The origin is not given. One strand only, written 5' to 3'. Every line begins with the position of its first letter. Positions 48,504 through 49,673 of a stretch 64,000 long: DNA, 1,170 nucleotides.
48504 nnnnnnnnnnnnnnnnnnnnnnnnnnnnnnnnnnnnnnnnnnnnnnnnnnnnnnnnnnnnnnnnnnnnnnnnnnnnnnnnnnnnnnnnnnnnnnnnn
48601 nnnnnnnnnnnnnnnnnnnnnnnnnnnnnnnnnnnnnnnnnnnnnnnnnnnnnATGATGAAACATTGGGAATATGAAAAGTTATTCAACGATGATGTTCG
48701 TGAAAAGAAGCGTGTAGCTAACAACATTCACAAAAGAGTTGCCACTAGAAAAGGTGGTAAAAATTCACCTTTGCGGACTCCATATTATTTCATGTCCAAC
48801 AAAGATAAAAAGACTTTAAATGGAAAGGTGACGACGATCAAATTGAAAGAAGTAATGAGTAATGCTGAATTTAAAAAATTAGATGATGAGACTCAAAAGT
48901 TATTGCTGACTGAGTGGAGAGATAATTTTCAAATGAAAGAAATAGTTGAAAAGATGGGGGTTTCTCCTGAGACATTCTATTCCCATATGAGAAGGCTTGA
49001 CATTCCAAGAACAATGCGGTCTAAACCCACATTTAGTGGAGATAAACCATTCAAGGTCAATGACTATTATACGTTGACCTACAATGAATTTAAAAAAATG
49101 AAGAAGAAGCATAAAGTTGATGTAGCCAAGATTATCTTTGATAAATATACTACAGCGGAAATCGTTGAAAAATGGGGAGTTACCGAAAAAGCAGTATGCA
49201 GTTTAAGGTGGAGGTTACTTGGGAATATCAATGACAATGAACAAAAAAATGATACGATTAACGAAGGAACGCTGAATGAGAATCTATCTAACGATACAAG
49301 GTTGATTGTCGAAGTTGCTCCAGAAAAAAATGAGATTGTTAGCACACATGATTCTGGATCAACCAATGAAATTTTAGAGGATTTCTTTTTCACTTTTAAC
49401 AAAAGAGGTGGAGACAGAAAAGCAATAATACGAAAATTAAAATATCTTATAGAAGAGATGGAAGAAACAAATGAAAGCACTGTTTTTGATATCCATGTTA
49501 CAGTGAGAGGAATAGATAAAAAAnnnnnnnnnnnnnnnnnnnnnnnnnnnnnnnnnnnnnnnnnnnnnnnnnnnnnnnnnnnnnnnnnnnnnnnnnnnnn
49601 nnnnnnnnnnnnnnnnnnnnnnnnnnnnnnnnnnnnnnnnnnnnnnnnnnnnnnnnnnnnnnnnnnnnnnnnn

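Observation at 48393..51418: Autoregulated six-gene operon: RHH protein with tandem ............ operators, double-HTH protein, HEXXH (ImmA-like) peptidase, unknown protein, lipoprotein, XRE regulator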

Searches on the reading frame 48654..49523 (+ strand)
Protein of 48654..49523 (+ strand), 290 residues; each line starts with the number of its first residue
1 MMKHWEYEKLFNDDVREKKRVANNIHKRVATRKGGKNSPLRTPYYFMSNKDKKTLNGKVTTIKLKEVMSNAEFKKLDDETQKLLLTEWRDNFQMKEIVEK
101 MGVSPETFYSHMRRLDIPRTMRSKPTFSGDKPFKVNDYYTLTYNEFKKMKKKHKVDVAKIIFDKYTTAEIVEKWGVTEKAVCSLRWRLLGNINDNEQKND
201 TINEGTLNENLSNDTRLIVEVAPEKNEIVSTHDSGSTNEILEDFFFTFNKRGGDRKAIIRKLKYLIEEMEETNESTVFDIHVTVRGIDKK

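Call 6: search_protein_families(library=pfam, proteins=[window:48654-49523:+], max_evalue=0.1)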
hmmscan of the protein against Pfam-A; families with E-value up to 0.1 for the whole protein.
window:48654-49523:+ (290 aa): 7 families
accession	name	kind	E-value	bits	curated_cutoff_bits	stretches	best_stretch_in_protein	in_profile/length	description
PF00440.29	TetR_N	-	0.00064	19.9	24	1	90-111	15-36/47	Bacterial regulatory proteins, tetR family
PF24245.1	INO80F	-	0.0025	18.3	25.1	0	260-288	6-34/47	INO80 complex subunit F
PF07638.17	Sigma70_ECF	-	0.0027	18.1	21.1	0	48-110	110-170/185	ECF sigma factor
PF08281.18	Sigma70_r4_2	-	0.0041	17.2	25.7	0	91-114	26-49/54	Sigma-70, region 4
PF13384.12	HTH_23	-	0.0092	16.2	24.6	0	92-114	18-40/50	Homeodomain-like domain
PF04967.18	HTH_10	-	0.038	14.3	23.1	0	93-114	25-46/53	HTH DNA binding domain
PF21280.2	Helicase_dom4_arc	-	0.095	13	27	0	65-105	41-82/125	Archaeal helicase, domain 4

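Call 7: search_protein_families(library=phrogs, proteins=[window:48654-49523:+], max_evalue=0.01)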
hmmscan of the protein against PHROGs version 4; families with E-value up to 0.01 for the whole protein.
window:48654-49523:+ (290 aa): 5 families
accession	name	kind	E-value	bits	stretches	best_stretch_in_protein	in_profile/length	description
phrog_1740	-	transcription regulation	2e-06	27.6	1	72-114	165-207/567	RNA polymerase sigma factor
phrog_323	-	transcription regulation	4.5e-06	27.4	1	81-221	101-212/319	transcriptional regulator, D5-like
phrog_20467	-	DNA, RNA and nucleotide metabolism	0.00071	20.4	0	140-183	53-97/112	HNH endonuclease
phrog_8446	-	DNA, RNA and nucleotide metabolism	0.0043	17.7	0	79-177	60-160/211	HNH endonuclease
phrog_1303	-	DNA, RNA and nucleotide metabolism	0.0059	17.4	0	66-138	11-86/184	DNA binding protein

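Call 14: search_protein_families(library=padloc, proteins=[window:48654-49523:+], max_evalue=0.1)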
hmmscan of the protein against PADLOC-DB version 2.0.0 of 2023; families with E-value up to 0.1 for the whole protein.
window:48654-49523:+ (290 aa): 2 families
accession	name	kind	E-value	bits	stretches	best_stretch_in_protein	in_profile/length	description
PDLC01438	Csa3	-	0.00016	19.8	1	67-170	135-209/305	"CAS-I,CAS-II,CAS-III,CAS-IV,CAS-V,CAS-VI; associated_signaling"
PDLC04133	mad1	-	0.0086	14.4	1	92-118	6-32/60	mads_1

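Call 15: search_protein_families(library=ncbifam, proteins=[window:48654-49523:+], max_evalue=0.1)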
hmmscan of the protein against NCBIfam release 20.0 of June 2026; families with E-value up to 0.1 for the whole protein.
window:48654-49523:+ (290 aa): 7 families
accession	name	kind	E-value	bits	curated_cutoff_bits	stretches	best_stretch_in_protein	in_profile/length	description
TIGR02937.1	sigma70-ECF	superfamily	0.0015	18.2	42.9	0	67-114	110-156/165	sigma-70 family RNA polymerase sigma factor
TIGR02989.1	Sig-70_gvs1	subfamily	0.0057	16.6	124.55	1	74-115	109-150/158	RNA polymerase sigma-70 factor, Rhodopirellula/Verrucomicrobium family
TIGR02981.1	phageshock_pspE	exception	0.015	15.6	126.3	0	56-119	36-99/101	thiosulfate sulfurtransferase PspE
NF045758.2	YlxM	equivalog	0.016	15.3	80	0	80-115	20-56/72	YlxM family DNA-binding protein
NF008449.1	PRK11300.1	equivalog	0.026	13.8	362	1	60-176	110-226/255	high-affinity branched-chain amino acid ABC transporter ATP-binding protein LivG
TIGR02985.1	Sig70_bacteroi1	subfamily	0.027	14.7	126.4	0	70-113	109-152/162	RNA polymerase sigma-70 factor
NF001066.0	PRK00118.1-1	equivalog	0.042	14.2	147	0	161-183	32-54/110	putative DNA-binding protein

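Call 47: search_protein_representatives(protein=window:48654-49523:+)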
Query: 290 residues. Proteins with E-value up to 0.001 (for the whole library): 458; up to 1e-10: 101; up to 1e-30: 5. The best 150 are listed.
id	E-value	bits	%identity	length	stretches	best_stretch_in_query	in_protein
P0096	7.8e-81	288.0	59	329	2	2-184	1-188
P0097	8.4e-75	268.2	46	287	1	3-289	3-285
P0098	1.3e-63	231.5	46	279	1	2-286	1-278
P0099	1.6e-33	132.9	33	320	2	6-226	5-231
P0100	8.9e-31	123.8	32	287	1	7-273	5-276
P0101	3.6e-30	121.8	33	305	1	7-282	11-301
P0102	2.1e-29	119.3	32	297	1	8-283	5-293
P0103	3.5e-29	118.6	31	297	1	8-279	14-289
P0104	5.3e-29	118.0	33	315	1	7-219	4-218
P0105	6.8e-29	117.7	35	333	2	7-176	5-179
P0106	1.3e-28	116.8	37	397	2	7-123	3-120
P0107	2.1e-28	116.1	42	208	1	8-149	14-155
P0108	2.8e-28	115.7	34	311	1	7-286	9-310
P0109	2.3e-27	112.6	34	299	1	6-286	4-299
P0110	9.1e-26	107.4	32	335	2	7-181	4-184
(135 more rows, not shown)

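Call 49: search_protein_families(library=pfam, alignment_id=A5, max_evalue=0.01)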
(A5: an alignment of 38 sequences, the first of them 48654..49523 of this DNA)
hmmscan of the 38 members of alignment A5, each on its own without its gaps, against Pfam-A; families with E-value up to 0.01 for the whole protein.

A. member 1, window:48654-49523:+ (290 aa): 5 families
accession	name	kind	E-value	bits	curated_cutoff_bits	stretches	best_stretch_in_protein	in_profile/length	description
PF00440.29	TetR_N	-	0.00064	19.9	24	0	90-111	15-36/47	Bacterial regulatory proteins, tetR family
PF24245.1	INO80F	-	0.0025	18.3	25.1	0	260-288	6-34/47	INO80 complex subunit F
PF07638.17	Sigma70_ECF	-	0.0027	18.1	21.1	0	48-110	110-170/185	ECF sigma factor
PF08281.18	Sigma70_r4_2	-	0.0041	17.2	25.7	0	91-114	26-49/54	Sigma-70, region 4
PF13384.12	HTH_23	-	0.0092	16.2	24.6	0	92-114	18-40/50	Homeodomain-like domain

B. families by the number of members that match (of 38 scanned): 20 families
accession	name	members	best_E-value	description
PF13384.12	HTH_23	5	0.00018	Homeodomain-like domain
PF08281.18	Sigma70_r4_2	3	4.6e-09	Sigma-70, region 4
PF02796.21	HTH_7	2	4.4e-05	Helix-turn-helix domain of resolvase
PF00440.29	TetR_N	2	0.00064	Bacterial regulatory proteins, tetR family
PF01527.26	HTH_Tnp_1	2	0.0033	Transposase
PF08671.16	SinI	1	1.7e-05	Anti-repressor SinI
PF04545.22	Sigma70_r4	1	0.00031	Sigma-70, region 4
PF06056.18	Terminase_5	1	0.00052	Putative ATPase subunit of terminase (gpP-like)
PF02316.22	HTH_Tnp_Mu_1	1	0.0022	Mu DNA-binding domain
PF07842.17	GCFC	1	0.0024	GC-rich sequence DNA-binding factor-like protein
PF24245.1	INO80F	1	0.0025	INO80 complex subunit F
PF07638.17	Sigma70_ECF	1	0.0027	ECF sigma factor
PF00104.35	Hormone_recep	1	0.003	Ligand-binding domain of nuclear hormone receptor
PF05043.19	Mga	1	0.0034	Mga helix-turn-helix domain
PF13022.12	HTH_Tnp_1_2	1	0.0036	Helix-turn-helix of insertion element transposase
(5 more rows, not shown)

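Call 50: search_protein_families(library=phrogs, alignment_id=A5, max_evalue=0.001)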
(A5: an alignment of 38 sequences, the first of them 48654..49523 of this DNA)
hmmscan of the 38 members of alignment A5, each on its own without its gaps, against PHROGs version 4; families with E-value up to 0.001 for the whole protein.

A. member 1, window:48654-49523:+ (290 aa): 3 families
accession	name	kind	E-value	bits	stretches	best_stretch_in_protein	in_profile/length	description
phrog_1740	-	transcription regulation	2e-06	27.6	0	72-114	165-207/567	RNA polymerase sigma factor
phrog_323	-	transcription regulation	4.5e-06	27.4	1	81-221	101-212/319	transcriptional regulator, D5-like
phrog_20467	-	DNA, RNA and nucleotide metabolism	0.00071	20.4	0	140-183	53-97/112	HNH endonuclease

B. families by the number of members that match (of 38 scanned): 11 families
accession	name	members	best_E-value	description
phrog_1303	-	4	3e-07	DNA binding protein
phrog_1740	-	2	2e-06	RNA polymerase sigma factor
phrog_24579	-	2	9.7e-06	terminase small subunit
phrog_125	-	2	5.2e-05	DNA invertase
phrog_323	-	1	4.5e-06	transcriptional regulator, D5-like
phrog_3512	-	1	1e-05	sigma factor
phrog_3910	-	1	0.00041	transcriptional regulator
phrog_36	-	1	0.00054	transcriptional regulator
phrog_20467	-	1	0.00071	HNH endonuclease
phrog_11138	-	1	0.00082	-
phrog_3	-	1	0.00084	transcriptional repressor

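Call 52: search_dna_similar(query=window:48654-49523:+, collection=phages, mode=protein, max_rows=30, max_evalue=0.001)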
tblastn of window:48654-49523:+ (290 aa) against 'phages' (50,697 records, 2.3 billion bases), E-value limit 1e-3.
Records with a match: 1; places in all: 1; records where one place covers at least 80% of the query: 0.
Best place of each record, by identity: <60% 1.
By first word of the organism name: Rossellomorea 1.
By host as written in the record: Rossellomorea aquimaris 1.
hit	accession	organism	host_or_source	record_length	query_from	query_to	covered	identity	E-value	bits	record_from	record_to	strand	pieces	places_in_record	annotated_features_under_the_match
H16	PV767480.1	Rossellomorea phage phiT1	Rossellomorea aquimaris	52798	10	123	39%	29.9%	1e-7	59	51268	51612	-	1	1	hypothetical protein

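Call 54: get_annotated_region(hit=H16, flank=5000)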
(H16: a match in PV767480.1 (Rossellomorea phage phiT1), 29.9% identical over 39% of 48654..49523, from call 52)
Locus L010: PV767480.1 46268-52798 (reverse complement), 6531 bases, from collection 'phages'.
description: Rossellomorea phage phiT1, complete genome.
organism: Rossellomorea phage phiT1 (NCBI taxid 3440538)
taxonomy: Viruses
host: Rossellomorea aquimaris; source: soil; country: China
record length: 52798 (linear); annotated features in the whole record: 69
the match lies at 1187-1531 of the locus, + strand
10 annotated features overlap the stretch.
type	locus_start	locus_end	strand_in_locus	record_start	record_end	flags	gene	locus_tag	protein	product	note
misc_feature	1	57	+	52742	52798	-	-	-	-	-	similar to hypothetical protein; gp69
CDS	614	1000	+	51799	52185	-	-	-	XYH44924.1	hypothetical protein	gp68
CDS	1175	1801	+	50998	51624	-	-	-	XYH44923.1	hypothetical protein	gp67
CDS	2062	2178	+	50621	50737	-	-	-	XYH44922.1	hypothetical protein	gp66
CDS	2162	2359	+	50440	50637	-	-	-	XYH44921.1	hypothetical protein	gp65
CDS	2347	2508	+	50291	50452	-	-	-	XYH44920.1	hypothetical protein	gp64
CDS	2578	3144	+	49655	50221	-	-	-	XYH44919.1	terminase small subunit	gp63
CDS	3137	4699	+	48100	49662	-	-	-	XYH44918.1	terminase large subunit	gp62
CDS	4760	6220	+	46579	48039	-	-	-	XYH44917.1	portal protein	gp61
CDS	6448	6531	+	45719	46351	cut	-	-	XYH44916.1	portal protein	gp60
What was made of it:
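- In Rossellomorea phage phiT1 the homologue lies about 800 bp upstream of the terminase genes (call 54).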
